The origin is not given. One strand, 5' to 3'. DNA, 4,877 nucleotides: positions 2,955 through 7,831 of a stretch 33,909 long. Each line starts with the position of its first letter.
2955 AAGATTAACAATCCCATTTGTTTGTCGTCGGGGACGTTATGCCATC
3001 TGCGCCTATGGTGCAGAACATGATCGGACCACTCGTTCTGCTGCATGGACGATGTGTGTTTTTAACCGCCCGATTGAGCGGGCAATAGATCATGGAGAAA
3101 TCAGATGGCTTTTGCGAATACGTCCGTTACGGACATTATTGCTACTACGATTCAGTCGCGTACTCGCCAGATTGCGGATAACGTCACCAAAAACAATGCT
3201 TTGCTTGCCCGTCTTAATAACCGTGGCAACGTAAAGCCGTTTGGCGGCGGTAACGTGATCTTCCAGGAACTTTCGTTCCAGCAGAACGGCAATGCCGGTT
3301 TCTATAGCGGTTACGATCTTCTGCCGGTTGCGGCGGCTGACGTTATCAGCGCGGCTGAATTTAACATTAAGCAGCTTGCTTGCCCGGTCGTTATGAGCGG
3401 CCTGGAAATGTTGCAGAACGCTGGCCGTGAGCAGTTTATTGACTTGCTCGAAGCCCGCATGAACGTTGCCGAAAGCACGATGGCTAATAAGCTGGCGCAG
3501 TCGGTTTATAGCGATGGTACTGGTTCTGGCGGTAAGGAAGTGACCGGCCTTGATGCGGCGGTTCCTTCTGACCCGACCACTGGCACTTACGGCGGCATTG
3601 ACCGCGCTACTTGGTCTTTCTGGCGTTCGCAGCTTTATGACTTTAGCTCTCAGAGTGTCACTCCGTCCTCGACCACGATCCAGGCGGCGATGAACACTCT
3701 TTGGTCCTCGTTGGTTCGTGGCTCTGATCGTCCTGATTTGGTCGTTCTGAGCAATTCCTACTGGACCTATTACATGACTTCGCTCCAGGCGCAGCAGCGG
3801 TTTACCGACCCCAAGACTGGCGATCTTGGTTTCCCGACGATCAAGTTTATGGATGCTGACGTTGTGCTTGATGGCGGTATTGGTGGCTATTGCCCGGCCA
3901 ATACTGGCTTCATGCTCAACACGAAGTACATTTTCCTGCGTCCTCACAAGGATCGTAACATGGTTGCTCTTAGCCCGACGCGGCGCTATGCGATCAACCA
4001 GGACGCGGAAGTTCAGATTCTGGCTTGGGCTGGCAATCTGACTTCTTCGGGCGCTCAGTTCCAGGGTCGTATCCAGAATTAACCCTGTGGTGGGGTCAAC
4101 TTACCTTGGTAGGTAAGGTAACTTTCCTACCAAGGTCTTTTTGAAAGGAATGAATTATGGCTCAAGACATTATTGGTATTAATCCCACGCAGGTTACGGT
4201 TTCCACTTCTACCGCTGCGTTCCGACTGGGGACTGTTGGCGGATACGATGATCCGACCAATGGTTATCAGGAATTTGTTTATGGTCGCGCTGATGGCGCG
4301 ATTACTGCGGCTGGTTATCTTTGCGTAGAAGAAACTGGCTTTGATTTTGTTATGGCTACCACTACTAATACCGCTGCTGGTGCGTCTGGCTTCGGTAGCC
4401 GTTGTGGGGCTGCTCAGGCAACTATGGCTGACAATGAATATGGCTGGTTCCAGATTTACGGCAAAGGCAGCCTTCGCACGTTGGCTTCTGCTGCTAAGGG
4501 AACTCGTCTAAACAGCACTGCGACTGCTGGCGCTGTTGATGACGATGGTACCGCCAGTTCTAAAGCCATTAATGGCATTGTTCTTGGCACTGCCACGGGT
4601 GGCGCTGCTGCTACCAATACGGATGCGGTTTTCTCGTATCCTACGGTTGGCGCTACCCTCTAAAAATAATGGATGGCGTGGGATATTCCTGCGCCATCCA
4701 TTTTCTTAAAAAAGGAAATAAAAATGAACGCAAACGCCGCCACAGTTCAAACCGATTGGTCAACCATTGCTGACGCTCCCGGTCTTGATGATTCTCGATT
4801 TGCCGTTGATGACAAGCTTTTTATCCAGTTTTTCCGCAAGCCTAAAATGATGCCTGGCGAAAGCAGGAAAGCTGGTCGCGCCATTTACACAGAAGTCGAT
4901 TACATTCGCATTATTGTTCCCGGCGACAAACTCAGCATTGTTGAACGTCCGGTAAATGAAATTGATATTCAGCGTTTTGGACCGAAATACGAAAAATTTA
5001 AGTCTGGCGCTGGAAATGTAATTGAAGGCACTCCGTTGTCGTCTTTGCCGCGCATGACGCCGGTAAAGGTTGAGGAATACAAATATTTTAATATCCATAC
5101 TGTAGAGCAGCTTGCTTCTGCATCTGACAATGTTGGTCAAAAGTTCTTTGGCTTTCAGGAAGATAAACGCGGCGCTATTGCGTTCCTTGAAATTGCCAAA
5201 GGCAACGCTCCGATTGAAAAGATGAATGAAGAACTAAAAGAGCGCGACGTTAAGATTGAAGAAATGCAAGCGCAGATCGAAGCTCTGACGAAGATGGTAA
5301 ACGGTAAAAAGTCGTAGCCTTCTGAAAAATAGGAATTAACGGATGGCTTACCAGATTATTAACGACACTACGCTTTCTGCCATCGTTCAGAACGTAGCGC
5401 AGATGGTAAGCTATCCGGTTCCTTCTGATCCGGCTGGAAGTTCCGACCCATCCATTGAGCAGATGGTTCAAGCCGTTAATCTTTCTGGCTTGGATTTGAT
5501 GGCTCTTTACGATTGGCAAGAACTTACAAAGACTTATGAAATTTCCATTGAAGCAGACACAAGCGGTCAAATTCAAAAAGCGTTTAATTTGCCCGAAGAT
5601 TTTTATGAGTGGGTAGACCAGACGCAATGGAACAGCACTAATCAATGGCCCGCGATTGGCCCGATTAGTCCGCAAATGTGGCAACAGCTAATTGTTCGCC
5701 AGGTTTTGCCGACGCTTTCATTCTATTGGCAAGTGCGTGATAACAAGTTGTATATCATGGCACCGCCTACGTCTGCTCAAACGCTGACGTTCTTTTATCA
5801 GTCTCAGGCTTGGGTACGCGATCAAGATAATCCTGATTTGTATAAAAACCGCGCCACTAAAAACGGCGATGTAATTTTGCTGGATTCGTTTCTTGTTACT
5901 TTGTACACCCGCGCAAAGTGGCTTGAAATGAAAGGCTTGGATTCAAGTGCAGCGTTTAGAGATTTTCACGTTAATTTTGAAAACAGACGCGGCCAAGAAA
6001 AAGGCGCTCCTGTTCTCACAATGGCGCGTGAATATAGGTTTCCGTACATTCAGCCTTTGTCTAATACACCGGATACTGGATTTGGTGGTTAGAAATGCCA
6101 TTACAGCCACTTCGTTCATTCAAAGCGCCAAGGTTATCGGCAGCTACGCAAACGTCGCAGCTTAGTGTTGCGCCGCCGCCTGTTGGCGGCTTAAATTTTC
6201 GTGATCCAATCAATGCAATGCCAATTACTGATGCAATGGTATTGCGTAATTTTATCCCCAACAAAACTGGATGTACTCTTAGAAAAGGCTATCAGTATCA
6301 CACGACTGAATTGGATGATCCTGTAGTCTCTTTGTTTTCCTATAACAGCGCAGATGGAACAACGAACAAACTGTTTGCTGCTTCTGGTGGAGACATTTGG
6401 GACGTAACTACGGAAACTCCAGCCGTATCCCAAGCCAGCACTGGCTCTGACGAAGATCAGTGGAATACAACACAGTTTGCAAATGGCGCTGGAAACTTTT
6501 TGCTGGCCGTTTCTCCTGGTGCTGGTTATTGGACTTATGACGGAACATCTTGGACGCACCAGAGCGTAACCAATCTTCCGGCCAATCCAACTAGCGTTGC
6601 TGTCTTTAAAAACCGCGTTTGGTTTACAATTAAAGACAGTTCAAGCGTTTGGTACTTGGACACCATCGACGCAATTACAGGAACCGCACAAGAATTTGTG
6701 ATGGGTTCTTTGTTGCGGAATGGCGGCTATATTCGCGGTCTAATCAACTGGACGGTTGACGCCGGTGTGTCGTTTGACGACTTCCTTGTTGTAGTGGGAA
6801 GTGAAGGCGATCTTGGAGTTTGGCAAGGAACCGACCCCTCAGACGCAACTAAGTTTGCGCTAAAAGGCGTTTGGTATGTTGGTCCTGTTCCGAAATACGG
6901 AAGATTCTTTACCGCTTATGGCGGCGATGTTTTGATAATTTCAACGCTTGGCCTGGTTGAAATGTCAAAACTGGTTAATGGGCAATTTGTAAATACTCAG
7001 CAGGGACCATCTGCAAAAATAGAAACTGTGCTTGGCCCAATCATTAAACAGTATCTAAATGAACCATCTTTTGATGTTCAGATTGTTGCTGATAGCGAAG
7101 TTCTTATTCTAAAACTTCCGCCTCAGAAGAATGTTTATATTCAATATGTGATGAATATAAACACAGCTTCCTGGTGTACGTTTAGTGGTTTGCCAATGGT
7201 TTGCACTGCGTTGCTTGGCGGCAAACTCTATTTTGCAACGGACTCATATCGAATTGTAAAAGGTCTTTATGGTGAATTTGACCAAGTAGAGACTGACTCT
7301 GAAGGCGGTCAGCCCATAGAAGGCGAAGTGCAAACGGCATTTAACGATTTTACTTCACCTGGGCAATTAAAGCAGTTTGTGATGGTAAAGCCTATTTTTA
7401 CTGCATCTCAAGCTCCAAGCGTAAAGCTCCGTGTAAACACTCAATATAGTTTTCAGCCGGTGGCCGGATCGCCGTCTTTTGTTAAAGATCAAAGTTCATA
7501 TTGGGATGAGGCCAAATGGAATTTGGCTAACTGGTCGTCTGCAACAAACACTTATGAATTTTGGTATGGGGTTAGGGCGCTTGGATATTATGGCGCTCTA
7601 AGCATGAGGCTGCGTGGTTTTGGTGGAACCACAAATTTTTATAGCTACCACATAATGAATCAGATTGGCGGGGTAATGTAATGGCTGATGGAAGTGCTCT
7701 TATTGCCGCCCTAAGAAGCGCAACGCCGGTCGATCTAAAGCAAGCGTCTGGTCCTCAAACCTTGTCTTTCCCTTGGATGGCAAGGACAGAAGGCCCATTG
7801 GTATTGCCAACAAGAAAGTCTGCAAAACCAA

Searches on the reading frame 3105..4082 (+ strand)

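Call 64: search_protein_families(library=phrogs, proteins=[window:3105-4082:+], max_evalue=0.001)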
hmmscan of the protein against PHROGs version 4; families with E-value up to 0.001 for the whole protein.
window:3105-4082:+ (325 aa): 2 families
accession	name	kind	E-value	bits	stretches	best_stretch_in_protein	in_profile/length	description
phrog_9953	-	head and packaging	2.3e-112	376.6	1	4-323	5-326/329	major head protein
phrog_14242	-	head and packaging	1.1e-08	35.2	1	139-278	210-339/396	major head protein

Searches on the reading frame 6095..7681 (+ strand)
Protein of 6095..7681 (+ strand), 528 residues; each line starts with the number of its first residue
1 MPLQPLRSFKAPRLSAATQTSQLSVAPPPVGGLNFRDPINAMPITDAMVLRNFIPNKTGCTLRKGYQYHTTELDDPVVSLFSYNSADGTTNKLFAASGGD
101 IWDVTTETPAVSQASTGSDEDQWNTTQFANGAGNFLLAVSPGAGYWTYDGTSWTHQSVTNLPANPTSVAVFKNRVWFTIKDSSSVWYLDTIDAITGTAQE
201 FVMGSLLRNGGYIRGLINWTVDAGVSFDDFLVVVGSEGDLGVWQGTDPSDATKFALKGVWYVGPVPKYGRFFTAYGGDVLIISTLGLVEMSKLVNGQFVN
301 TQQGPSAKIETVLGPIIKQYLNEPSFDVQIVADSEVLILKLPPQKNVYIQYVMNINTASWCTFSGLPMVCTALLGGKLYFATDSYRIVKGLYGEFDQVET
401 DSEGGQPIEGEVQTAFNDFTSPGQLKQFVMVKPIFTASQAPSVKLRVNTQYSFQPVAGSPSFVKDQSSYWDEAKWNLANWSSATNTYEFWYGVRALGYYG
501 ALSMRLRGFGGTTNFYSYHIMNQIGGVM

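Call 64: search_protein_families(library=phrogs, proteins=[window:6095-7681:+], max_evalue=0.001)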
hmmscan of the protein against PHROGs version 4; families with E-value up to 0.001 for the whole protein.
window:6095-7681:+ (528 aa): 1 family
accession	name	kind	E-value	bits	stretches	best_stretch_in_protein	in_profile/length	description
phrog_5107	-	lysis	3.2e-95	320.6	1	20-525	3-530/533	amidase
